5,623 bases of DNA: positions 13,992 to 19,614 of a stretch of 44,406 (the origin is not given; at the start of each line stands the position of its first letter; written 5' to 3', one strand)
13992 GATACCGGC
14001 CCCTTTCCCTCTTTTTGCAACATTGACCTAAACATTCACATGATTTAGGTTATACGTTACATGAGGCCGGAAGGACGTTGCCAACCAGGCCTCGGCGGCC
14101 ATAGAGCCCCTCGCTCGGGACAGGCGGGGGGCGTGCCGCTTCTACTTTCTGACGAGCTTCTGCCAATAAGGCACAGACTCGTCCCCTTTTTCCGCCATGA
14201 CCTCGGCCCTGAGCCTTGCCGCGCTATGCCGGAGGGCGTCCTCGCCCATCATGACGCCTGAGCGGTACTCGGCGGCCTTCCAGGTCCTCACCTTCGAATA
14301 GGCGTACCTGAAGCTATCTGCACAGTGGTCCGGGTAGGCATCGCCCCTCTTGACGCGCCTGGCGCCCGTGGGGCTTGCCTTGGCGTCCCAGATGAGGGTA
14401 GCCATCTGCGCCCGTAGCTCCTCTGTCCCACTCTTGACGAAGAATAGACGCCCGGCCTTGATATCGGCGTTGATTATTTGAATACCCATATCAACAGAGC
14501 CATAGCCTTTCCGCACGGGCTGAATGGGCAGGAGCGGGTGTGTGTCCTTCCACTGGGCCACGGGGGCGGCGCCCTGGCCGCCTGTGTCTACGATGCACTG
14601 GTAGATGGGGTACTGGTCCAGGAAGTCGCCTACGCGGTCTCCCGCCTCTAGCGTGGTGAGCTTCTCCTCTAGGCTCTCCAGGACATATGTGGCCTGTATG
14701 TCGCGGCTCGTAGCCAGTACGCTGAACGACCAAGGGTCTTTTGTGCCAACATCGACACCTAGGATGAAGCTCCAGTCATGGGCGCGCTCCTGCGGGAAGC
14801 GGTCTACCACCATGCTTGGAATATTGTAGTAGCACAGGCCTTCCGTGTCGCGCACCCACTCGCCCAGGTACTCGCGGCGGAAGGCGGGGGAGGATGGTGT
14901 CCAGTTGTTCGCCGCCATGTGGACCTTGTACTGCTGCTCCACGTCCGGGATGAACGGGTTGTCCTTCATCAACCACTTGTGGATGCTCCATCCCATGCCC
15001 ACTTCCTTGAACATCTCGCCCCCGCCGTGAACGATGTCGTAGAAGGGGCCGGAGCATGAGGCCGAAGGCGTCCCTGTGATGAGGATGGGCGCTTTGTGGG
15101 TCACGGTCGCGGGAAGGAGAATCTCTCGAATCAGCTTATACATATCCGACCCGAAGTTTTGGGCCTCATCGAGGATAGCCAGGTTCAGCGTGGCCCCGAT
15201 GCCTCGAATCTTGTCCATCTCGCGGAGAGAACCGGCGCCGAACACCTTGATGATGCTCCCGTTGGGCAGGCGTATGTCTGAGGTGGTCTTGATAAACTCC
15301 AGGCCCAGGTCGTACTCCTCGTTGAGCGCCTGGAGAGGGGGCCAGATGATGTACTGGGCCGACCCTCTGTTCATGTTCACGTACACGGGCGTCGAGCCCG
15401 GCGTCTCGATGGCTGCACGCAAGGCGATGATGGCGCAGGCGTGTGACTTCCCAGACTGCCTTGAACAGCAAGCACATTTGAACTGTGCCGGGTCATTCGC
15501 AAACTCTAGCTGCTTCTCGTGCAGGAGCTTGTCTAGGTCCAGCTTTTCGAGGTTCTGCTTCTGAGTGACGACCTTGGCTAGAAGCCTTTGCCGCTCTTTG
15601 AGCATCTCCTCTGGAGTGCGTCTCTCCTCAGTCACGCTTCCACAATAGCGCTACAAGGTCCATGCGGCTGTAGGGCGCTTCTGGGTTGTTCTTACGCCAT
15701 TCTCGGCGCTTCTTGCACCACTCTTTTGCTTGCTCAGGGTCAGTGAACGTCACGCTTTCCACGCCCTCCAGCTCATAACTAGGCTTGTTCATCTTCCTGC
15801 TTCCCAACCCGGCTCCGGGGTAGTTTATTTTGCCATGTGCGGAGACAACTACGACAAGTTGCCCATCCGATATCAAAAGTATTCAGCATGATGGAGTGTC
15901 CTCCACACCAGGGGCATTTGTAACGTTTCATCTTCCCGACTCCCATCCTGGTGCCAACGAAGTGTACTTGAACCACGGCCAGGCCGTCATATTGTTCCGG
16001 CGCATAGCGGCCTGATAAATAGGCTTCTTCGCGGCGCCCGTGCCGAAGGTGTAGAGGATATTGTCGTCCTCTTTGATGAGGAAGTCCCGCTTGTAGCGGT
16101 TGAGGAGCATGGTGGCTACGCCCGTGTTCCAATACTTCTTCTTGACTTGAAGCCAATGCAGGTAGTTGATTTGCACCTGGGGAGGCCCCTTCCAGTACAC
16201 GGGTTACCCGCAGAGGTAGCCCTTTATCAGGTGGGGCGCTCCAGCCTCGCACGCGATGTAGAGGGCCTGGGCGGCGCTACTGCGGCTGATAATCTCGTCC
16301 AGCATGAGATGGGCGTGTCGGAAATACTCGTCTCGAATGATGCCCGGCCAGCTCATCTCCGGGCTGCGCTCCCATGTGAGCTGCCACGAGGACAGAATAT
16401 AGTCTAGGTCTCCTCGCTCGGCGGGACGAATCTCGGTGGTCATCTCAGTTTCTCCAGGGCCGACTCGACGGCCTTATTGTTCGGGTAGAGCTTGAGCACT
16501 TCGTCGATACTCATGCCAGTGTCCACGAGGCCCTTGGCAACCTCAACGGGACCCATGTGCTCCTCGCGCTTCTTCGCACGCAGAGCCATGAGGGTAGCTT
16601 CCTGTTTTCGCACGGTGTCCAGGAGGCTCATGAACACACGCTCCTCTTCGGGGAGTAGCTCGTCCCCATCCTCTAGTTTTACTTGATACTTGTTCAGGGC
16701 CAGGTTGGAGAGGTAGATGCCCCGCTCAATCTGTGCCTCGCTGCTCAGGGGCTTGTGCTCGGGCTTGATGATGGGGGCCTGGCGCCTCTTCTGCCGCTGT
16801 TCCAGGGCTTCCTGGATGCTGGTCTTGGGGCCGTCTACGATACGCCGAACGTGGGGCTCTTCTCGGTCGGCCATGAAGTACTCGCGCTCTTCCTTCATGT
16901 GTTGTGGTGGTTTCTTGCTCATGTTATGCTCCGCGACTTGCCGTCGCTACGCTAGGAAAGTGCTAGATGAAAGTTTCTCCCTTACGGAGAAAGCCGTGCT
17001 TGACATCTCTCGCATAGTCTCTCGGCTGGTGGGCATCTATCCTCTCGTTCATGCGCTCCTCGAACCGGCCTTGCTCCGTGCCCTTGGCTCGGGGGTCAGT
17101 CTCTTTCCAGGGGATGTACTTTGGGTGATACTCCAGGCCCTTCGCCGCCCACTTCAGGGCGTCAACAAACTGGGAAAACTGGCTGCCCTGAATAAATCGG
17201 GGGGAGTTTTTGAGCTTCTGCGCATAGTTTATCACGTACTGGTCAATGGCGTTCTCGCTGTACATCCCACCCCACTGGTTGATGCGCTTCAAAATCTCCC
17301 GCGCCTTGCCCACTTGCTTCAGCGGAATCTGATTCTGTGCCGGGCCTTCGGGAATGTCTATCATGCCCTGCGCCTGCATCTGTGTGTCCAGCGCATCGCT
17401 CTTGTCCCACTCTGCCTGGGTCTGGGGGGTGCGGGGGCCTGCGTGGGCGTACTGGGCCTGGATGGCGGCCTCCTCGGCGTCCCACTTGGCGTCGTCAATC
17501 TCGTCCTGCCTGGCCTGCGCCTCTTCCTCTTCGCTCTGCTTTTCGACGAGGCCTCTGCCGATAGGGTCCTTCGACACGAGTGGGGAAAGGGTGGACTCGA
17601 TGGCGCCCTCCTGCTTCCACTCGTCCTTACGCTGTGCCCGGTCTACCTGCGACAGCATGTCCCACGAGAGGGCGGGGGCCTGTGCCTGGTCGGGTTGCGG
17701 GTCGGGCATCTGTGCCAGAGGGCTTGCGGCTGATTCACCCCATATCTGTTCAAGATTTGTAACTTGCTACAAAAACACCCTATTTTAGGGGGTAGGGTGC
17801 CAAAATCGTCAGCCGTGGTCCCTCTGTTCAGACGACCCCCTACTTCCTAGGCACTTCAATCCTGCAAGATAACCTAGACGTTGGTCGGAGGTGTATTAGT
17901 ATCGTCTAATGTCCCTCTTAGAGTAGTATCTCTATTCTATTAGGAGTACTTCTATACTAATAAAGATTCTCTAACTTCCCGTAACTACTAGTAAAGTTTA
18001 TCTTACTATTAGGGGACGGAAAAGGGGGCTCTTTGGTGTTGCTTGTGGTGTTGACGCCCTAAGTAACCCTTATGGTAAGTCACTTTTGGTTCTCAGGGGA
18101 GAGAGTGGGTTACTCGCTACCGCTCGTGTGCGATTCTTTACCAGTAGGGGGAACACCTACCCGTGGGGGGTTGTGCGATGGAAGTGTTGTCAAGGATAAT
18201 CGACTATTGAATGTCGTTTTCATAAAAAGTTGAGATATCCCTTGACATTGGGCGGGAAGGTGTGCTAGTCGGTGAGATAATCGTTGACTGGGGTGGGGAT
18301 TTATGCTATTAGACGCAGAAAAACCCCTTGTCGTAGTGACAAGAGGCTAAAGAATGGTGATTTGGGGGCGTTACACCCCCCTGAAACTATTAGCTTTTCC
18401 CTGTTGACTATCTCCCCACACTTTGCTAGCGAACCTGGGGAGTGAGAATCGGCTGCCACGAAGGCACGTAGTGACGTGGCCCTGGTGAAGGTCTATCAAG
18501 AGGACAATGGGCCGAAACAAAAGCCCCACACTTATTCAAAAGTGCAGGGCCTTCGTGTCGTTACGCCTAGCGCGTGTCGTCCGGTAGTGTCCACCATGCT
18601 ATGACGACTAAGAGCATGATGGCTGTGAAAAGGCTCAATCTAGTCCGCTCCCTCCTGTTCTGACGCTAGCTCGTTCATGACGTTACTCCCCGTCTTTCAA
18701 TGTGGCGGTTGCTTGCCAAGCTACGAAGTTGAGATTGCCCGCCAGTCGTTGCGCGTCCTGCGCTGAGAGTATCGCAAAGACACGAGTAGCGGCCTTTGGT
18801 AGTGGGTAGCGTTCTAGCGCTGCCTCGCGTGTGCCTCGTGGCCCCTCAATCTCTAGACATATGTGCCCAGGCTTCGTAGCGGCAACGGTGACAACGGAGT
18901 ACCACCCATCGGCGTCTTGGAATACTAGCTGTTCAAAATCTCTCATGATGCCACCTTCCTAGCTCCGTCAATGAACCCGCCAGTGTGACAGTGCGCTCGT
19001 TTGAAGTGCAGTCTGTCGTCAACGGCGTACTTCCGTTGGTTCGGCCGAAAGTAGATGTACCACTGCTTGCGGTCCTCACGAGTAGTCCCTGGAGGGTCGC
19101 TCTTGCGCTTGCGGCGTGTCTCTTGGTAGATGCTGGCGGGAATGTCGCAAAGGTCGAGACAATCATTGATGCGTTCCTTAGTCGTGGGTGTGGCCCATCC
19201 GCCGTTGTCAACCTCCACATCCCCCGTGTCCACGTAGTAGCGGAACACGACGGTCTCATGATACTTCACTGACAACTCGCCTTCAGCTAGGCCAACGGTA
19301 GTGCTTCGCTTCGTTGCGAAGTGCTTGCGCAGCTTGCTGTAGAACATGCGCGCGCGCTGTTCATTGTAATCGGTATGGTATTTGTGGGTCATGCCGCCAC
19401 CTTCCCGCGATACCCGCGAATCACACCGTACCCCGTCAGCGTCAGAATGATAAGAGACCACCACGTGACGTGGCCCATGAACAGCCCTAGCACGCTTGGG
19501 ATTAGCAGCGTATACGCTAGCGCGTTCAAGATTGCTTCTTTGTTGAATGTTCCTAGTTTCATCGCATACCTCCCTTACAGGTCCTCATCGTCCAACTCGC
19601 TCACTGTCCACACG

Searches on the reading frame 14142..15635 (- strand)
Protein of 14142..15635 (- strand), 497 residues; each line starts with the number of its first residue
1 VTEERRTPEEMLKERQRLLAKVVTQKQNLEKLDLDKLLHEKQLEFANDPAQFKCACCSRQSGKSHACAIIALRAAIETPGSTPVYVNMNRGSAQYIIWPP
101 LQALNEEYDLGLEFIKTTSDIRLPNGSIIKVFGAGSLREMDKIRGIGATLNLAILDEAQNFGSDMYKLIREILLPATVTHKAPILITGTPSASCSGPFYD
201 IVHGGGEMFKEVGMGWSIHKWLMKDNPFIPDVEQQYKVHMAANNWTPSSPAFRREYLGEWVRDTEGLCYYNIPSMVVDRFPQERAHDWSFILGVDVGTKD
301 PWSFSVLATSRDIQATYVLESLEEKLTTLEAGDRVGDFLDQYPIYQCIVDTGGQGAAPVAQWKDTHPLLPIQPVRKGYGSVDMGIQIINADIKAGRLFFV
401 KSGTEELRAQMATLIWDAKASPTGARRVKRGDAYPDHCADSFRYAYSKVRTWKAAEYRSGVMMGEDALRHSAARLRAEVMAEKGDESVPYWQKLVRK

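Call 11: search_protein_families(library=pfam, proteins=[window:14142-15635:-], max_evalue=0.01)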
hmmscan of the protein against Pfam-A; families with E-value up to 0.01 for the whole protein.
window:14142-15635:- (497 aa): 2 families
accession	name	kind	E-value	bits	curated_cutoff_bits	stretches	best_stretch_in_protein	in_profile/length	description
PF03237.21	Terminase_6N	-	2.1e-05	24.7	22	1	58-263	5-203/215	Terminase large subunit, T4likevirus-type, N-terminal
PF13401.12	AAA_22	-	0.0045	17.7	27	0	61-192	16-126/130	AAA domain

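Call 61: find_related_loci(query=window:14142-15635:-, collection=viral_contigs, flank=4000)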
Query window:14142-15635:- (497 aa) in viral_contigs; peptide patterns used: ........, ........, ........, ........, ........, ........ (x = any residue, [..] = any of these).
7 stretches matched a pattern; 1 encode a relative of the query (tblastn E <= 1e-3); 1 distinct loci.
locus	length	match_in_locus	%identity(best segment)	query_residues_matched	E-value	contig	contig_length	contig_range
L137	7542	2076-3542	77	13-496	0e+0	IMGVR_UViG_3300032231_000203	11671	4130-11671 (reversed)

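Call 70: search_dna_similar(query=window:14142-15635:-, collection=phages, mode=protein, max_rows=15)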
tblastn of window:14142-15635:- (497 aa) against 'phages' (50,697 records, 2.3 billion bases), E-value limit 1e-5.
Records with a match: 559; places in all: 559; records where one place covers at least 80% of the query: 302.
Best place of each record, by identity: <60% 559.
By first word of the organism name: Vibrio 297; Salmonella 113; Klebsiella 81; Escherichia 33; Rhizobium 10; Bacteriophage 6; Pseudomonas 3; Serratia 2; Phage 2; Citrobacter 2; and 8 more.
By host as written in the record: - 302; Salmonella enterica subsp. enterica serovar Enteritidis PT1 29; Klebsiella pneumoniae 24; Salmonella enterica subsp. enterica 13; Escherichia coli K-12 9; Salmonella enterica 8; Klebsiella pneumoniae K42 8; Vibrio crassostreae 8; and 91 more.
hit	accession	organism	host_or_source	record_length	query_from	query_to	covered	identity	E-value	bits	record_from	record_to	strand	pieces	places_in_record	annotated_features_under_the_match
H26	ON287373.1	Serratia phage vB_SmaM-Kamaji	Serratia marcescens LVF3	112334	47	450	81%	25.9%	4e-10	69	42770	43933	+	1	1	terminase large subunit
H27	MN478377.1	Bacteriophage Eos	-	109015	48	459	83%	25.4%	2e-7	60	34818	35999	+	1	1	terminase large subunit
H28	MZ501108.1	Escherichia phage TrudiGerster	Escherichia coli K-12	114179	51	444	79%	26.5%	2e-7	60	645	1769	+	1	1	terminase large subunit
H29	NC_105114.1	Escherichia phage TrudiGerster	Escherichia coli K-12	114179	51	444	79%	26.5%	2e-7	60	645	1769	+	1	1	terminase large subunit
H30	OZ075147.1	Salmonella phage Tennessee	-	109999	51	444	79%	26.2%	4e-7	59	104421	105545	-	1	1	Phage terminase, large subunit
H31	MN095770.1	Serratia phage Slocum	Serratia marcescens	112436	47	450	81%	25.5%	4e-10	69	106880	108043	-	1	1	terminase large subunit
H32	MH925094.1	Vibrio phage VspSw_1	Vibrio sp.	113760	47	450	81%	25.3%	7e-7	58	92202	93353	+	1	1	terminase large subunit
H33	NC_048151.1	Vibrio phage VspSw_1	Vibrio sp.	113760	47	450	81%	25.3%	7e-7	58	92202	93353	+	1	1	terminase large subunit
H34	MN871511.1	Vibrio phage vspsw1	Vibrio.sp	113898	47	450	81%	25.3%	7e-7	58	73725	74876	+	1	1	record has no annotation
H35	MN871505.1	Vibrio phage ValDsh2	V.alginolyticus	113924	47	450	81%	25.3%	7e-7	58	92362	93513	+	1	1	record has no annotation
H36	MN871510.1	Vibrio phage valsw3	V.alginolyticus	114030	47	450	81%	25.3%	7e-7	58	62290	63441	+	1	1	record has no annotation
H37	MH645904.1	Vibrio phage vB_VpS_PG07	Vibrio parahaemolyticus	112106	47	450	81%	25.3%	1e-6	57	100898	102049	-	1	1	terminase large subunit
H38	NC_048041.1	Vibrio phage vB_VpS_PG07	Vibrio parahaemolyticus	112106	47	450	81%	25.3%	1e-6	57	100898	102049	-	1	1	terminase large subunit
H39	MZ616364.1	Erwinia phage KEY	Erwinia amylovora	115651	47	444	80%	25.7%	5e-9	65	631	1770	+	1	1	putative terminase large subunit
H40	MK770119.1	Pantoea phage vB_PagS_AAS21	Pantoea agglomerans AUR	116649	47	444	80%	25.7%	5e-9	65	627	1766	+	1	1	terminase large subunit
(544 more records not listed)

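Call 80: find_related_loci(query=A4, collection=genome_contigs, flank=10000)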
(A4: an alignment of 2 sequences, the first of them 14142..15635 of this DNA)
Query A4 (497 aa) in genome_contigs; peptide patterns used: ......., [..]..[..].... (x = any residue, [..] = any of these).
133 stretches matched a pattern, but none encodes a relative of the query by tblastn (E <= 1e-3).

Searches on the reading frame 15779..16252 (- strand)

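Call 34: search_protein_families(library=pfam, proteins=[window:15779-16252:-], max_evalue=0.5)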
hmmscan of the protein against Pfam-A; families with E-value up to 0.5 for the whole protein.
window:15779-16252:- (157 aa): 2 families
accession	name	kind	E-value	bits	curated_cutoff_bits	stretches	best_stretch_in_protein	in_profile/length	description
PF14354.12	Lar_restr_allev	-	0.0035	18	28.6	1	112-138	5-33/58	Restriction alleviation protein Lar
PF08271.17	Zn_Ribbon_TF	-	0.17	11.9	29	1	111-136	1-25/43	TFIIB zinc-binding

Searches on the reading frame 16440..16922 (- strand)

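Call 34: search_protein_families(library=pfam, proteins=[window:16440-16922:-], max_evalue=0.5)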
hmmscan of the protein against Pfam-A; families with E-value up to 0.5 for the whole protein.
window:16440-16922:- (160 aa): 1 family
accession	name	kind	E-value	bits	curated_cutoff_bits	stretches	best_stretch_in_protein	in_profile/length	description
PF15855.10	DUF4726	-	0.19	12.4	27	0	3-50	20-66/101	Domain of unknown function (DUF4726)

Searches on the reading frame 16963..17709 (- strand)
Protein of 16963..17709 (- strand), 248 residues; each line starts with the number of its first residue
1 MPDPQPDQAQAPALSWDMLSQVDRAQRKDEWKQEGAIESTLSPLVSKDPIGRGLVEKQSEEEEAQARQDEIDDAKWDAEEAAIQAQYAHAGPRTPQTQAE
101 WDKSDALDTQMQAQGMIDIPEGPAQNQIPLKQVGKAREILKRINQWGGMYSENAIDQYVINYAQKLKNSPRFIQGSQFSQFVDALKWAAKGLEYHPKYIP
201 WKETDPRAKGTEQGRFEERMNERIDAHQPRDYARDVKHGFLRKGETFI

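Call 20: search_protein_families(library=phrogs, proteins=[window:16963-17709:-], max_evalue=0.001)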
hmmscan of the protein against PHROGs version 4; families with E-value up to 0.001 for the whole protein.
window:16963-17709:- (248 aa): 0 families

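Call 22: search_protein_families(library=pfam, proteins=[window:16963-17709:-], max_evalue=0.01)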
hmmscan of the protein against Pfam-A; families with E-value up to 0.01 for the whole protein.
window:16963-17709:- (248 aa): 0 families

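Call 34: search_protein_families(library=pfam, proteins=[window:16963-17709:-], max_evalue=0.5)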
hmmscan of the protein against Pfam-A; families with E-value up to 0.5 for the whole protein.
window:16963-17709:- (248 aa): 1 family
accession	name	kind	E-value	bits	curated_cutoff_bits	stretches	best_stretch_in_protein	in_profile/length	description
PF19343.5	HAM1_N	-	0.21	10.3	27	1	16-145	175-295/630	HAM1-like, N-terminal domain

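Call 83: search_solved_structures(query=window:16963-17709:-, max_evalue=1)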
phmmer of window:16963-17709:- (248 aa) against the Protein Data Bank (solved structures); distinct sequences matched with E-value up to 1: 0.

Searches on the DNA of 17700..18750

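Call 88: search_rna_families(source=window, start=17700, end=18750, threshold=evalue, max_evalue=1)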
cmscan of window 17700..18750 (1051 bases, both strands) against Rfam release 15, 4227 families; matches with E-value up to 1: 1.
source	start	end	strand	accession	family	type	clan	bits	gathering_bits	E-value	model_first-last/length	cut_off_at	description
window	17758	17799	-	RF03070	ssNA-helicase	Gene; sRNA;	-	22.5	41.5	0.18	1-49/49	no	ssNA-helicase RNA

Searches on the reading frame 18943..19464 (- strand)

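Call 22: search_protein_families(library=pfam, proteins=[window:18943-19464:-], max_evalue=0.01)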
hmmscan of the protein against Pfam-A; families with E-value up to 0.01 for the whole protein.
window:18943-19464:- (173 aa): 1 family
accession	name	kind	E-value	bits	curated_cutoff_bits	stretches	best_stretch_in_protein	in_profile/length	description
PF23790.1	Kyano_Gp96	-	0.005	17.4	27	1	55-115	23-84/110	Kyanoviridae Gp96 protein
